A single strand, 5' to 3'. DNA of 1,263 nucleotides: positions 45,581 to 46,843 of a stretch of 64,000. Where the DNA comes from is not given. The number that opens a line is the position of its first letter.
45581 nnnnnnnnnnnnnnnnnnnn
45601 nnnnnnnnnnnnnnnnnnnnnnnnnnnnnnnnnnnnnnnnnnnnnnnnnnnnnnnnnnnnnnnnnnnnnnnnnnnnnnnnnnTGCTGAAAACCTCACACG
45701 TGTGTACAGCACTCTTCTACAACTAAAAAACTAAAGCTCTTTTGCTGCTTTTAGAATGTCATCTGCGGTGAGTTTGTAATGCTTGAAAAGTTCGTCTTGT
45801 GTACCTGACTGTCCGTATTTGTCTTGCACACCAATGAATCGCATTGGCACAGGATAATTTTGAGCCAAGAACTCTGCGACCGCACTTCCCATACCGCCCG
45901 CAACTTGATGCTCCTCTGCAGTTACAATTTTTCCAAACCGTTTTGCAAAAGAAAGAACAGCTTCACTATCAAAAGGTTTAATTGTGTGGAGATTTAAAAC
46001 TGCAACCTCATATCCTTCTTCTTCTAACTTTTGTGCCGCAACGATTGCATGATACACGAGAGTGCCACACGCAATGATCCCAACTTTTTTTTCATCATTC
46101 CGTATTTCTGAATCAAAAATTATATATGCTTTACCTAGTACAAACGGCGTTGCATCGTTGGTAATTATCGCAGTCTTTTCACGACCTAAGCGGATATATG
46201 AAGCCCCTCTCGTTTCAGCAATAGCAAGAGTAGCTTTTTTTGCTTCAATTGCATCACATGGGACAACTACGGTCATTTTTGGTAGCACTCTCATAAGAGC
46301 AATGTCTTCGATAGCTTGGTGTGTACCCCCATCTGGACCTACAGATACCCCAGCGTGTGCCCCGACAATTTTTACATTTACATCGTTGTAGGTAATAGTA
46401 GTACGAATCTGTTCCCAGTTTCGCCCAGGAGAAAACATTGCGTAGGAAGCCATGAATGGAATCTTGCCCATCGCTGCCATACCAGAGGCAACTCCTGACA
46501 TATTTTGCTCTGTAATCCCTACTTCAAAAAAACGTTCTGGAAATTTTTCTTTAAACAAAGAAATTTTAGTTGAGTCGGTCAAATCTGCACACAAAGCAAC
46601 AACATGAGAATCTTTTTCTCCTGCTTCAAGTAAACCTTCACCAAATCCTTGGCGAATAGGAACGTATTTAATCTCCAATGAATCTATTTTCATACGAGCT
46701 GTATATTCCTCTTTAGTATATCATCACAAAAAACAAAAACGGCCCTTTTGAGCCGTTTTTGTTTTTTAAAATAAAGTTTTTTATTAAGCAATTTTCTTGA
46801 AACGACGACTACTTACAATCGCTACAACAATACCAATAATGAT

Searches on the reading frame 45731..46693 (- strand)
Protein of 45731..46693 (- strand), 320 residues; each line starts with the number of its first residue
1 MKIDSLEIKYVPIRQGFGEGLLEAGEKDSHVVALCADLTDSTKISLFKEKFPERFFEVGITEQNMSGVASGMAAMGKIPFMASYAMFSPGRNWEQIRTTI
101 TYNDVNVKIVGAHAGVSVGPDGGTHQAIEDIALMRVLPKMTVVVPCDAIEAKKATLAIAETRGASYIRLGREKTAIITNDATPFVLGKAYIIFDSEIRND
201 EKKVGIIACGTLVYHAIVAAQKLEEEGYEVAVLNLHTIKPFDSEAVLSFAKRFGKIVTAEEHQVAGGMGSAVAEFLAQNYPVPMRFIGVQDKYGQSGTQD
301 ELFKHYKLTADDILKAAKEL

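Call 50: search_protein_families(library=pfam, proteins=[window:45731-46693:-], max_evalue=0.001)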
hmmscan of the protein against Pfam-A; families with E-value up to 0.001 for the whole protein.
window:45731-46693:- (320 aa): 4 families
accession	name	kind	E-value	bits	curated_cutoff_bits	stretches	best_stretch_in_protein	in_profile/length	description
PF02779.29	Transket_pyr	-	7.6e-41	140.1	27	1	12-173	4-171/174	Transketolase, pyrimidine binding domain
PF02780.25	Transketolase_C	-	4e-28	98.2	25.9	1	196-313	4-124/124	Transketolase, C-terminal domain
PF22613.1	Transketolase_C_1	-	4.4e-09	37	27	1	189-309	2-113/113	Transketolase-like TK C-terminal domain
PF17147.9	PFOR_II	-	2.6e-07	31.4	27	1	204-279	3-78/102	Pyruvate:ferredoxin oxidoreductase core domain II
